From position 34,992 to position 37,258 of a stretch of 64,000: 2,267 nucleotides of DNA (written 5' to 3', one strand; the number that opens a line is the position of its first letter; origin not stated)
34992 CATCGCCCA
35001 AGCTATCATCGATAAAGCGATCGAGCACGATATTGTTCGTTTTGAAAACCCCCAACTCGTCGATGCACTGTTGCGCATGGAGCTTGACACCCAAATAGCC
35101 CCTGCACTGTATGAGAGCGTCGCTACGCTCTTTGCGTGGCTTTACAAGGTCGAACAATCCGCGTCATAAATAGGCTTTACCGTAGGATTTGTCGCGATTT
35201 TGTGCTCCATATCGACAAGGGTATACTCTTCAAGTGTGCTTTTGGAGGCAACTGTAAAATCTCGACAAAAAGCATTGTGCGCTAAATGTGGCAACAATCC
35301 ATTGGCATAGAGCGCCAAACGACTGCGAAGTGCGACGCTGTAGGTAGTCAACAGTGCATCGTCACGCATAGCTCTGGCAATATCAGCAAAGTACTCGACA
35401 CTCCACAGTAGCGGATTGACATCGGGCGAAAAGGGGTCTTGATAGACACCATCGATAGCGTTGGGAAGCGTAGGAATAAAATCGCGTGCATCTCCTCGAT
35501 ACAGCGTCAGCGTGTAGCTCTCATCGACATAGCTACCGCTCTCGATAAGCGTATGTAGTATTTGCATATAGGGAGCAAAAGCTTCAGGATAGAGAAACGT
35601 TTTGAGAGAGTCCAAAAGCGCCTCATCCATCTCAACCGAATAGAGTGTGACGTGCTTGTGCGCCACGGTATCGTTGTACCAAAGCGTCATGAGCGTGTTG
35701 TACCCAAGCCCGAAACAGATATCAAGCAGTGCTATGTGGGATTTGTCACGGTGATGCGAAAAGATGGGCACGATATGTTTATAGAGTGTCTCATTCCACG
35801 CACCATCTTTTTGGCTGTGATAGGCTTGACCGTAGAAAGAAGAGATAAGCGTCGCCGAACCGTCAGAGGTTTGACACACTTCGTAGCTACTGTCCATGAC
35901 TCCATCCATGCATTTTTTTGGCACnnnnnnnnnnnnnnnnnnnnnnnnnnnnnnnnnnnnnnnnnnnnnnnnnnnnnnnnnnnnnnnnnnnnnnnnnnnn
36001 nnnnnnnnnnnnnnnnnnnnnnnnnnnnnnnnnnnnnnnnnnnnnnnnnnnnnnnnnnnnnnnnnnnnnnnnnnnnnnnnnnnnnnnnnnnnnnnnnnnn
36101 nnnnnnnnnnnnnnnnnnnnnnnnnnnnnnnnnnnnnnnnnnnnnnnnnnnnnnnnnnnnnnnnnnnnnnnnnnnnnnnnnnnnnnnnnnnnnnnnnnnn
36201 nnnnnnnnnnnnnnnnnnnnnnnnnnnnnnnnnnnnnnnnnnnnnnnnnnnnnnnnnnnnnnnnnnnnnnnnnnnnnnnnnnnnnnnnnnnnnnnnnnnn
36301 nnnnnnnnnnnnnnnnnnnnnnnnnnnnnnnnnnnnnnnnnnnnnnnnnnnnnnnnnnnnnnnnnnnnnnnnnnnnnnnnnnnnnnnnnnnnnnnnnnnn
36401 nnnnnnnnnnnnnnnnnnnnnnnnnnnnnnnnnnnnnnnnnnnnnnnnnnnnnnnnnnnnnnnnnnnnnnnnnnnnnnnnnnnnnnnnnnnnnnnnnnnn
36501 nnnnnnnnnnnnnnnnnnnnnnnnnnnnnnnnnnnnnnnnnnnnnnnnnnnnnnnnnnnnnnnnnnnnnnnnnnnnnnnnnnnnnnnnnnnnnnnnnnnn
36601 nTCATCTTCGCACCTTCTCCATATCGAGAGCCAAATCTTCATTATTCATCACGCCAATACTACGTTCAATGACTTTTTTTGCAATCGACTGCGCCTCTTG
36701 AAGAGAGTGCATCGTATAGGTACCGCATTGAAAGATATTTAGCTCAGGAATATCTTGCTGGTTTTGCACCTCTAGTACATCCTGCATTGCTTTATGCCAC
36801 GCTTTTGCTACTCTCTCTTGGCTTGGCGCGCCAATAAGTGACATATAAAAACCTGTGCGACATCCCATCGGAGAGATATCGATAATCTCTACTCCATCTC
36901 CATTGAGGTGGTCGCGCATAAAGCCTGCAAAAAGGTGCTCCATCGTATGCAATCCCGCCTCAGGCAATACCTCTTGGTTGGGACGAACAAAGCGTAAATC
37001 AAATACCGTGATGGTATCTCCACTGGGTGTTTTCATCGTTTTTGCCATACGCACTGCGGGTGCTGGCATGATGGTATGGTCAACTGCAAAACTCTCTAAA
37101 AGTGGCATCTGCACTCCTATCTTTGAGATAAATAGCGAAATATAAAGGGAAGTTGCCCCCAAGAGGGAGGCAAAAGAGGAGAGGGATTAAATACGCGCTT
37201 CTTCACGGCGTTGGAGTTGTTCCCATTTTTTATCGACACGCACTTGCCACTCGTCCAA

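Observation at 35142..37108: luxS heads a four-gene overlapping operon with two unknown small proteins and an MnmC-like methyltransferase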

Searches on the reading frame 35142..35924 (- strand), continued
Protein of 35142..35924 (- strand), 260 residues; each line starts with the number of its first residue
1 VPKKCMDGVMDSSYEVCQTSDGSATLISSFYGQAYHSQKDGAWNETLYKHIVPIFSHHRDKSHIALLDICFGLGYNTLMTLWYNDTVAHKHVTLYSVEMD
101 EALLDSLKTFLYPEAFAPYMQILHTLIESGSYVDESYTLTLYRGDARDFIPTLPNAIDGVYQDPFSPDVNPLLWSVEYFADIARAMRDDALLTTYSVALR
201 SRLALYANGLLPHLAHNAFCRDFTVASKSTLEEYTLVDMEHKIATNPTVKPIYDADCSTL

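Call 51: list_cluster_members(proteins=[L079:2805-3107:+, L006:1594-1893:+, L077:3159-3458:+, L081:3231-3530:+, L021:581-880:+, L027:386-685:+, L007:3171-3467:+, L035:2045-2344:+, L045:3245-3544:+, L025:2337-2636:+])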
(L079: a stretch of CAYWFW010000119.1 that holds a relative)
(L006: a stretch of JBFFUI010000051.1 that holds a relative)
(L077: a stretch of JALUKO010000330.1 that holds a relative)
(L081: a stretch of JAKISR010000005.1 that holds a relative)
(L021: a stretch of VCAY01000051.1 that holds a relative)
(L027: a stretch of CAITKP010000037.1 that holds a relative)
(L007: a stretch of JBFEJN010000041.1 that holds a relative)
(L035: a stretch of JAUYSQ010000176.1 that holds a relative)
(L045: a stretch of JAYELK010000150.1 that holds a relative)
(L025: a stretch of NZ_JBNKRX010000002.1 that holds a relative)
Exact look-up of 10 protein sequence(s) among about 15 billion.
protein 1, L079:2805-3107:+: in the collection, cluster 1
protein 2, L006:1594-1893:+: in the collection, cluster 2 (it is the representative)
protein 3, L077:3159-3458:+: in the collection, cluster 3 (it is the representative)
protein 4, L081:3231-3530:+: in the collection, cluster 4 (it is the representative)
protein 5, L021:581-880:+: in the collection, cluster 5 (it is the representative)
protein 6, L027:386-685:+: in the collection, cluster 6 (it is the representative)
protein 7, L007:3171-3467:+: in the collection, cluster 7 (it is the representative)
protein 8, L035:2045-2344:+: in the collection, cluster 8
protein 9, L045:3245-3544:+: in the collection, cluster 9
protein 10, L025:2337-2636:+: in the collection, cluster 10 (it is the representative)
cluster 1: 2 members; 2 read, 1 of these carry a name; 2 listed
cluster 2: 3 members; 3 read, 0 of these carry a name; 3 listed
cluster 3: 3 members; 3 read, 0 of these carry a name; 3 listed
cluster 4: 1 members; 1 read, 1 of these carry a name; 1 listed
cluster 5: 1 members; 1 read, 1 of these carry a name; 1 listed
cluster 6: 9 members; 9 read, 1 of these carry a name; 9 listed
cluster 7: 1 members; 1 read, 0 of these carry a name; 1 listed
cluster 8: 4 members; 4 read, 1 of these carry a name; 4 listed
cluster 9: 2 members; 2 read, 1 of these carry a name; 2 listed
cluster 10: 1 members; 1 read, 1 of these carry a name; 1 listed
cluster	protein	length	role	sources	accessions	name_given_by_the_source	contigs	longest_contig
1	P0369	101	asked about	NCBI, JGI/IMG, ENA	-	predicted Fe-Mo cluster-binding NifX family protein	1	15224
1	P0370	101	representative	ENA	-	-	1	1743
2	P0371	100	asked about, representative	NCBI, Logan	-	-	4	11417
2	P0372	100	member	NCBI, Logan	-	-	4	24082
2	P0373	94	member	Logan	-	-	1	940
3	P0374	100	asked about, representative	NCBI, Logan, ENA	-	-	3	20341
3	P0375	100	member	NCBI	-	-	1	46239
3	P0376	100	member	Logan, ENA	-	-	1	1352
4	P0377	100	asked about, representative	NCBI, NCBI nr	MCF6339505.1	MAG: hypothetical protein L3J10_01975 [Sulfurimonas sp.] | hypothetical protein [Sulfurimonas sp.]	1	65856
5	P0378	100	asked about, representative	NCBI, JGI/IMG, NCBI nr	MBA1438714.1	MAG: hypothetical protein FAF05_07000 [Epsilonproteobacteria bacterium] | hypothetical protein [Campylobacterota bacterium]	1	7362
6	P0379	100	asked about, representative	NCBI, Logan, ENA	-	-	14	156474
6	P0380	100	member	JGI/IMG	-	hypothetical protein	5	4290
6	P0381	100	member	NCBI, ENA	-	-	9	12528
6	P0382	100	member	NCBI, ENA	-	-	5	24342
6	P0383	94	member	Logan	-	-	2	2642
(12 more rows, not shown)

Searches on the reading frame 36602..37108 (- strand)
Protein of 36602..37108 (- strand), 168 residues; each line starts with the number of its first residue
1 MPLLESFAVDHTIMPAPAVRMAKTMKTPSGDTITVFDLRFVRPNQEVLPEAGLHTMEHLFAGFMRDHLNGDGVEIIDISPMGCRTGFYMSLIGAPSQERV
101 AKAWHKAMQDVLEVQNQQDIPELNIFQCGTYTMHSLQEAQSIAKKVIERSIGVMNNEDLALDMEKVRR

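Call 3: search_protein_families(library=pfam, proteins=[window:36602-37108:-], max_evalue=1)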
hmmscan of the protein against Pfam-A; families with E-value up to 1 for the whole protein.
window:36602-37108:- (168 aa): 1 family
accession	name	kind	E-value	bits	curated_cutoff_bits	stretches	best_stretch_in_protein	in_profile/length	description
PF02664.20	LuxS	-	1.8e-57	193.8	27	1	4-154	2-152/154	S-Ribosylhomocysteinase (LuxS)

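Call 4: search_protein_families(library=ncbifam, proteins=[window:36602-37108:-], max_evalue=1)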
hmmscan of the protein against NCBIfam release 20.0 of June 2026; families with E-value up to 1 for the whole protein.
window:36602-37108:- (168 aa): 10 families
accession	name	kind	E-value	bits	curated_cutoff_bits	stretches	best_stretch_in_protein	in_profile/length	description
NF002602.0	PRK02260.1-2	equivalog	5.5e-94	312.8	197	1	1-167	1-167/171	S-ribosylhomocysteine lyase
NF002606.0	PRK02260.2-4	equivalog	5.7e-52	175.4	208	1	4-154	4-147/153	S-ribosylhomocysteine lyase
NF002604.0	PRK02260.1-4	equivalog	1.6e-40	138.6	158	1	4-149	6-145/161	S-ribosylhomocysteine lyase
NF002608.0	PRK02260.3-1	equivalog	3.3e-40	137.6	272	1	3-152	3-148/158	S-ribosylhomocysteine lyase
NF002607.0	PRK02260.2-5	equivalog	2.4e-37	128.3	290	1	4-152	7-151/160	S-ribosylhomocysteine lyase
NF002611.0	PRK02260.3-4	equivalog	3.8e-37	127.4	277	1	4-152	6-149/158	S-ribosylhomocysteine lyase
NF002610.0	PRK02260.3-3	equivalog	6.1e-36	124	307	1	3-152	3-148/157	S-ribosylhomocysteine lyase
NF002605.0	PRK02260.2-3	equivalog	5e-35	120.7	306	1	2-152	9-155/164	S-ribosylhomocysteine lyase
NF002609.0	PRK02260.3-2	equivalog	7.9e-34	116.9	275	1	3-152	3-149/158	S-ribosylhomocysteine lyase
NF002603.0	PRK02260.1-3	equivalog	2.9e-32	111.8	267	1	1-148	1-146/157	S-ribosylhomocysteine lyase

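Call 92: search_solved_structures(query=window:36605-37108:-, max_evalue=1e-20, show_alignments=1)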
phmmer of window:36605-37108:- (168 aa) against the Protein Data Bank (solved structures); distinct sequences matched with E-value up to 1e-20: 9.
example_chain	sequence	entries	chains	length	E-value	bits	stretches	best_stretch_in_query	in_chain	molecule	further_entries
5e68_A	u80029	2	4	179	1.9e-80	271.8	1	1-167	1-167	S-ribosylhomocysteine lyase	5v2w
1joe_A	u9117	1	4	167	5.4e-77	260.5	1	1-163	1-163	AUTOINDUCER-2 PRODUCTION PROTEIN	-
1j6w_A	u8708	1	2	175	5.8e-77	260.4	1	1-163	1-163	AUTOINDUCER-2 PRODUCTION PROTEIN LUXS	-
1inn_A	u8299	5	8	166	3.1e-40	141.1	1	4-154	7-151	AUTOINDUCER-2 PRODUCTION PROTEIN LUXS | S-ribosylhomocysteinase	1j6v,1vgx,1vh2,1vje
4xch_A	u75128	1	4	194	2e-33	119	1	4-152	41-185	S-ribosylhomocysteine lyase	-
1j6x_A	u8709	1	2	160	1.5e-28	103.2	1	4-149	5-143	AUTOINDUCER-2 PRODUCTION PROTEIN LUXS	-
1ie0_A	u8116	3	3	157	1.7e-26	96.4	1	1-143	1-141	AUTOINDUCER-2 PRODUCTION PROTEIN LUXS | S-ribosylhomocysteine lyase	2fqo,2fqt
1j98_A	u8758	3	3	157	2.2e-25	92.8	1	1-143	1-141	AUTOINDUCER-2 PRODUCTION PROTEIN LUXS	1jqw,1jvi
1ycl_A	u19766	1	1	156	1.4e-24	90.3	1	2-143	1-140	S-ribosylhomocysteinase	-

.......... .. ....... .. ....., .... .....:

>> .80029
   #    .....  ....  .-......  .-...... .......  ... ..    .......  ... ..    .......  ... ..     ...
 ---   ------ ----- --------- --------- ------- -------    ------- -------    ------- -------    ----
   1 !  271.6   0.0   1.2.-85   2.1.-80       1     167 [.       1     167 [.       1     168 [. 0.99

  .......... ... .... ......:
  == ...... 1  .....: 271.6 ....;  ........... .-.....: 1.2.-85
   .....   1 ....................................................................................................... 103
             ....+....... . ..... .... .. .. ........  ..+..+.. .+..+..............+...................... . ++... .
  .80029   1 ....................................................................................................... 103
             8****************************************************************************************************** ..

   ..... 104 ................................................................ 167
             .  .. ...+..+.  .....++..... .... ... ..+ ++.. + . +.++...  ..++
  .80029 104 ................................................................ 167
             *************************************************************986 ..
